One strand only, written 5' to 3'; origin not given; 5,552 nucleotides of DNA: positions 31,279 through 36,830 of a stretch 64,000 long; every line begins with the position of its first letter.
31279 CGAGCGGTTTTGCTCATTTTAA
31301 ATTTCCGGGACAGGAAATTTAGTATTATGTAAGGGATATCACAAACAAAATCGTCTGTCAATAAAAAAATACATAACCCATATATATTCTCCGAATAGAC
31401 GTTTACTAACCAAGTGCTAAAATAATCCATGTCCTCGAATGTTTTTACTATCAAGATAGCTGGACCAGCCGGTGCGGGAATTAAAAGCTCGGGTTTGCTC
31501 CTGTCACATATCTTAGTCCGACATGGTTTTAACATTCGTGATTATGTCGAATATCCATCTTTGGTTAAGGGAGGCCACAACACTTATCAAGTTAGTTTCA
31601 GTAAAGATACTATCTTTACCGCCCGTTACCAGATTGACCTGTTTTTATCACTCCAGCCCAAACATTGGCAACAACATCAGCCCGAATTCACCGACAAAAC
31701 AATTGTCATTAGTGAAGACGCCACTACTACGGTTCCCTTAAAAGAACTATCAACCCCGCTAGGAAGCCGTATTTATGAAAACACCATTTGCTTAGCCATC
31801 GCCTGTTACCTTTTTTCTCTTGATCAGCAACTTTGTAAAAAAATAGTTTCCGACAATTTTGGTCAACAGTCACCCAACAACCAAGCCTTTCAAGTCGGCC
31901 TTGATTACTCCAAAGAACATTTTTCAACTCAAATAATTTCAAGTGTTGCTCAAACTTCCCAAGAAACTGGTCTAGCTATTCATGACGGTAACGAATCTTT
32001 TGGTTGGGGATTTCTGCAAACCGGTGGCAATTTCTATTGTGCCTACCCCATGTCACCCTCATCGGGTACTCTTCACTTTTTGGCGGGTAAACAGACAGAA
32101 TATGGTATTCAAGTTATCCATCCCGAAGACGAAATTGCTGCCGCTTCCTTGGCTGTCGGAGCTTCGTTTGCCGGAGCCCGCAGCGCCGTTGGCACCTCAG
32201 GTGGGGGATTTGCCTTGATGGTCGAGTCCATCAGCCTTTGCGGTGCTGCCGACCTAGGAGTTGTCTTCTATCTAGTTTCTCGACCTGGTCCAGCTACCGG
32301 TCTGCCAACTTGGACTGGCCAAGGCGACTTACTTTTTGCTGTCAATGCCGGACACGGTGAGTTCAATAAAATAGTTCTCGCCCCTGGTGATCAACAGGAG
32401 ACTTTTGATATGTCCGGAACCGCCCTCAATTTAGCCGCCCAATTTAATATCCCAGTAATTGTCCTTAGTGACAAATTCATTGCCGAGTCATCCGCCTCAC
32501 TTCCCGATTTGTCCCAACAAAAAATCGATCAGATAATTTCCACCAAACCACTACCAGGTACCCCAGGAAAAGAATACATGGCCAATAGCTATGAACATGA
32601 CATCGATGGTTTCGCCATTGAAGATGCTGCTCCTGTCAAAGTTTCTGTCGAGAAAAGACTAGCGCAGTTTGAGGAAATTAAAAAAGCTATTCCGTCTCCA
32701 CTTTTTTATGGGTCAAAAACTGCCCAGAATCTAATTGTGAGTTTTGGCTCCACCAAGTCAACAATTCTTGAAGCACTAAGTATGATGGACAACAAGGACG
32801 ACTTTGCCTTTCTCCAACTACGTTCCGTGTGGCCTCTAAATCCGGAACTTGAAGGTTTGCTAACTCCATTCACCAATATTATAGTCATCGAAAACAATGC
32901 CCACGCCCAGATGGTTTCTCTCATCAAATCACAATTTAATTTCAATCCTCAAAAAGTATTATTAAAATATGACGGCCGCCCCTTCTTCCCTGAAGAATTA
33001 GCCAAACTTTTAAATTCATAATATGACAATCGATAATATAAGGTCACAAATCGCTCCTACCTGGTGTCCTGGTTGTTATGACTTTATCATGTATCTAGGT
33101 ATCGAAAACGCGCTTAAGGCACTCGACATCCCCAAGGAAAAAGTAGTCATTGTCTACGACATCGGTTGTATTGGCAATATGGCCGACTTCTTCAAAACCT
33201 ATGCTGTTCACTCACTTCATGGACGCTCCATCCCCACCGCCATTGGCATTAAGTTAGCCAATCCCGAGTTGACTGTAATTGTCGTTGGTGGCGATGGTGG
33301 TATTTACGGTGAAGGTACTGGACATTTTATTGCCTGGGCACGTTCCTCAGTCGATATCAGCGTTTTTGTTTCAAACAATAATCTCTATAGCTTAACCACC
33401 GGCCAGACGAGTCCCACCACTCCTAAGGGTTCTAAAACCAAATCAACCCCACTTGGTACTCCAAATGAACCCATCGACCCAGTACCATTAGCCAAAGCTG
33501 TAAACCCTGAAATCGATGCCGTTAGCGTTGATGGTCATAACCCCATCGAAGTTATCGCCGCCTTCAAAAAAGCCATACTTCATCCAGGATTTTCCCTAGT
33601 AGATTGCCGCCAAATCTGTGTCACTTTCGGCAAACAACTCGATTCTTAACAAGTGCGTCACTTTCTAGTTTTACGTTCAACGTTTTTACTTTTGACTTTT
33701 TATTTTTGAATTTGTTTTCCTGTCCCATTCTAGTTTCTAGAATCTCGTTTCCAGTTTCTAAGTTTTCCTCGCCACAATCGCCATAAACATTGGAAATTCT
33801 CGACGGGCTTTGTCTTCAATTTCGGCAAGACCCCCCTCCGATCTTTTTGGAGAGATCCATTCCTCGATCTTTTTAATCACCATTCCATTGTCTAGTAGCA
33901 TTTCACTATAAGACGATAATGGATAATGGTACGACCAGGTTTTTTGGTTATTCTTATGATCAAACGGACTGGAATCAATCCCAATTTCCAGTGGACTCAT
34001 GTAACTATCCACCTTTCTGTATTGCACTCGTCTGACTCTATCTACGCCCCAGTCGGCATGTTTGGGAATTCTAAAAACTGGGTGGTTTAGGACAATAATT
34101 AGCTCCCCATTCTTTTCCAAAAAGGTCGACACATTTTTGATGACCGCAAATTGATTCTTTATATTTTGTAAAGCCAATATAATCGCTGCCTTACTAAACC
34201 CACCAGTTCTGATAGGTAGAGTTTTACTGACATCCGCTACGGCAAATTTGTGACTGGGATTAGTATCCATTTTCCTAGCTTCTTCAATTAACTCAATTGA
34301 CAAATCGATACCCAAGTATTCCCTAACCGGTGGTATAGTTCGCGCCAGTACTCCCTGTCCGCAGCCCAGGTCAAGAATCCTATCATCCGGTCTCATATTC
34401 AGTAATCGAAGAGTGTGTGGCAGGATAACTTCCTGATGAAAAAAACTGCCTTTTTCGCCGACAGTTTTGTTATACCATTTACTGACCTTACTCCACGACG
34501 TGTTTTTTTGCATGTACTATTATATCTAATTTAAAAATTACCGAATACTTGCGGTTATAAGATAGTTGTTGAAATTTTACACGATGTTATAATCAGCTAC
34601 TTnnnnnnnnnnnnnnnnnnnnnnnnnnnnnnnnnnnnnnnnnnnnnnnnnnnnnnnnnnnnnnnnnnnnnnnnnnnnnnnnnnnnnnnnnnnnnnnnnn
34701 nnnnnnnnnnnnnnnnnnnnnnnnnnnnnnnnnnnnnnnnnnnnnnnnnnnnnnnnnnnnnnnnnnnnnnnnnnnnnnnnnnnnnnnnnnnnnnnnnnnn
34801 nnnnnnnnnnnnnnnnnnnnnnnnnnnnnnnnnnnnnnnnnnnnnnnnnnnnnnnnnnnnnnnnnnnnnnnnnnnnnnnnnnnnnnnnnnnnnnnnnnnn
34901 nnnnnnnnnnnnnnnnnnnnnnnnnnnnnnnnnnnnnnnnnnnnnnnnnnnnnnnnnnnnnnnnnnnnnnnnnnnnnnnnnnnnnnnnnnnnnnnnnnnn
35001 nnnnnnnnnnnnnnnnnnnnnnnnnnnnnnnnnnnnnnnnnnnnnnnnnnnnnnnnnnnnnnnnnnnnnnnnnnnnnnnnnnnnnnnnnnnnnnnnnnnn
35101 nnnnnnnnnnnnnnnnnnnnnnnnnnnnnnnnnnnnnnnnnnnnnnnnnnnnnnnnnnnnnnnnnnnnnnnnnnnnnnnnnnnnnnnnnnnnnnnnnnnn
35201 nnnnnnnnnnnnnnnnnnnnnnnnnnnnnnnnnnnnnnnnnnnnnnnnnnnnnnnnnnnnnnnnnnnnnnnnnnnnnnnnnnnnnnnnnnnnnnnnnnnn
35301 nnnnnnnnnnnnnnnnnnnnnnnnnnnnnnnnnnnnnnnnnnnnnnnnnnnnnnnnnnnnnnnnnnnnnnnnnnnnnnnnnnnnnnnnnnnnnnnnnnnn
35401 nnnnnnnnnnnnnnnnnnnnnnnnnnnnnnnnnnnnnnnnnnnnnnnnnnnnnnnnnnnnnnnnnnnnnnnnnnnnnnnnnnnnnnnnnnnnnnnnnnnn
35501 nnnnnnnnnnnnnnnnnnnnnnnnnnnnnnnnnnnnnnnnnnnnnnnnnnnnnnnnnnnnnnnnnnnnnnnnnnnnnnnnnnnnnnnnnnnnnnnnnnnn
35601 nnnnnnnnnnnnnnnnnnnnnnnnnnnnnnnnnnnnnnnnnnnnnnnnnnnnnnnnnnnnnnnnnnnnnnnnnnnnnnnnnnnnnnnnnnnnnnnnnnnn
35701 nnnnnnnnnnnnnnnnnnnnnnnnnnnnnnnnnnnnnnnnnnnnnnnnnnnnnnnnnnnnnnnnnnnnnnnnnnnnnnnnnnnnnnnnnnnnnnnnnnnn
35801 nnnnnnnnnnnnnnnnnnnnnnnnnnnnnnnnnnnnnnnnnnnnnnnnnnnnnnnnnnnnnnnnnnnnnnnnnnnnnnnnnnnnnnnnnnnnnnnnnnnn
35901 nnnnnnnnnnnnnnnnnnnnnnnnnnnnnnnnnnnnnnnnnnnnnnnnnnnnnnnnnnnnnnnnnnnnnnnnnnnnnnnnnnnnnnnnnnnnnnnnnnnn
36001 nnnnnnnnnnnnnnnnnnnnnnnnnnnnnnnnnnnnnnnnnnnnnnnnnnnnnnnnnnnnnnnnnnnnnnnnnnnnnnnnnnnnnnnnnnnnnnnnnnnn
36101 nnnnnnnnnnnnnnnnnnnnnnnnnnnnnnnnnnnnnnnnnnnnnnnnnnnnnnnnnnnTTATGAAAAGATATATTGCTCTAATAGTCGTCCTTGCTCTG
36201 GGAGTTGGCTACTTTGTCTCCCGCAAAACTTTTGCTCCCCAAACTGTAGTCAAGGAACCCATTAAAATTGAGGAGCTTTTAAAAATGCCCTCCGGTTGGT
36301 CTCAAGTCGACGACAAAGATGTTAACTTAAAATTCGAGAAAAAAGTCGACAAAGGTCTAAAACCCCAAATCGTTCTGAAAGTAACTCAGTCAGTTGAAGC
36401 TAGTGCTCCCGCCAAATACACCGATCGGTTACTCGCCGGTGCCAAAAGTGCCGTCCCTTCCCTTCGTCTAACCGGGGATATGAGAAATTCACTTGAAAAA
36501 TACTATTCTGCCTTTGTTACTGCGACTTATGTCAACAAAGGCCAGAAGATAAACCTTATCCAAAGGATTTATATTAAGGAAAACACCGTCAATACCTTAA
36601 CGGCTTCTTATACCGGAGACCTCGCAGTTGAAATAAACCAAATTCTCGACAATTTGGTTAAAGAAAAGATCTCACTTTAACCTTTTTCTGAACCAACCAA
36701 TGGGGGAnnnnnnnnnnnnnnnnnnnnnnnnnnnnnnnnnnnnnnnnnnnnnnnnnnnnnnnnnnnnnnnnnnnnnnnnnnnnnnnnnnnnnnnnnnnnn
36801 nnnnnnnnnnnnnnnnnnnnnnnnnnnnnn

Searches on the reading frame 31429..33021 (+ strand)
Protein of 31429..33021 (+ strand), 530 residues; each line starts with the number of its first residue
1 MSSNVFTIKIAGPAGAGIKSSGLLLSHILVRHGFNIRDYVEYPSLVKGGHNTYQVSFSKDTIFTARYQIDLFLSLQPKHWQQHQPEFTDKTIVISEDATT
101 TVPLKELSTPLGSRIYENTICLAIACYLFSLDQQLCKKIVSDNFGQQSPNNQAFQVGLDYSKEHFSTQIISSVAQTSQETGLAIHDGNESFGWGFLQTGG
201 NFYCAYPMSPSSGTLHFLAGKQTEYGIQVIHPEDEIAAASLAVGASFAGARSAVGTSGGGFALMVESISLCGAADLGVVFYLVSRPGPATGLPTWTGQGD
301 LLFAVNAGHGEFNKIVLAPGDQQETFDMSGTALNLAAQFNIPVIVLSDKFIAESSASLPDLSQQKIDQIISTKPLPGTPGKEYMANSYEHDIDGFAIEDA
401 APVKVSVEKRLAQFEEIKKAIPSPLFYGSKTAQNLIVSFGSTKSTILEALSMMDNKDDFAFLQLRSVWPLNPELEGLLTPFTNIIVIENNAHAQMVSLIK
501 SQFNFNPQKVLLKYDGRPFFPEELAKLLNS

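Call 62: search_protein_families(library=pfam, proteins=[window:31429-33021:+], max_evalue=0.00001)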
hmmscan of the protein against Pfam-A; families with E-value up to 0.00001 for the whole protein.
window:31429-33021:+ (530 aa): 2 families
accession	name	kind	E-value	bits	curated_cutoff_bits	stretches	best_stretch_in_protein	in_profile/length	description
PF01855.24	POR_N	-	3.1e-46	158.4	27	1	197-384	5-191/231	Pyruvate flavodoxin/ferredoxin oxidoreductase, thiamine diP-bdg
PF01558.24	POR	-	9.6e-14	52.4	27.4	1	14-158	1-172/173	Pyruvate ferredoxin/flavodoxin oxidoreductase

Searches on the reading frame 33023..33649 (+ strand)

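Call 62: search_protein_families(library=pfam, proteins=[window:33023-33649:+], max_evalue=0.00001)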
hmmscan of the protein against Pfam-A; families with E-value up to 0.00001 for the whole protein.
window:33023-33649:+ (208 aa): 1 family
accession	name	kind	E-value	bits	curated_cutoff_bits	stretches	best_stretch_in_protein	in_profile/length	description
PF02775.26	TPP_enzyme_C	-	2.1e-26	93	21.9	1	47-195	2-151/151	Thiamine pyrophosphate enzyme, C-terminal TPP binding domain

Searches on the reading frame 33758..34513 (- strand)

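Call 62: search_protein_families(library=pfam, proteins=[window:33758-34513:-], max_evalue=0.00001)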
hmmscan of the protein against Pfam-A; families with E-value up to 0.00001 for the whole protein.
window:33758-34513:- (251 aa): 5 families
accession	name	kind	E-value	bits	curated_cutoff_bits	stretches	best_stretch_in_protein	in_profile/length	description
PF13649.12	Methyltransf_25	-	1.8e-09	38.6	27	1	46-136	1-97/97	Methyltransferase domain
PF08241.18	Methyltransf_11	-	2.8e-09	37.9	21.2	1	47-140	1-95/95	Methyltransferase domain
PF13847.12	Methyltransf_31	-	5.7e-09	36.2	27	1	42-140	3-109/145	Methyltransferase domain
PF08242.18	Methyltransf_12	-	2.8e-07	31.6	30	1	47-138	1-98/98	Methyltransferase domain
PF13489.12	Methyltransf_23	-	4.6e-07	30.1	27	1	33-142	12-118/164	Methyltransferase domain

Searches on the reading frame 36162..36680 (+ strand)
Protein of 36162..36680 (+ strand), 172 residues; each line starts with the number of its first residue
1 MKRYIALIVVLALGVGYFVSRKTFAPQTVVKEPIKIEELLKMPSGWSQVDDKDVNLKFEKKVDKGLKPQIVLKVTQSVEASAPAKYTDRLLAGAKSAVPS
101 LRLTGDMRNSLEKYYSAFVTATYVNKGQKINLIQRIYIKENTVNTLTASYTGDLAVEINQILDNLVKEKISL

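Call 62: search_protein_families(library=pfam, proteins=[window:36162-36680:+], max_evalue=0.00001)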
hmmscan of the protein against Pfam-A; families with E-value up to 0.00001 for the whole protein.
window:36162-36680:+ (172 aa): 1 family
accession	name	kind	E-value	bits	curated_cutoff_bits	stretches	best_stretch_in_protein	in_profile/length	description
PF08786.17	DcrB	-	3e-06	27.8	27.2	1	40-167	4-126/127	DcrB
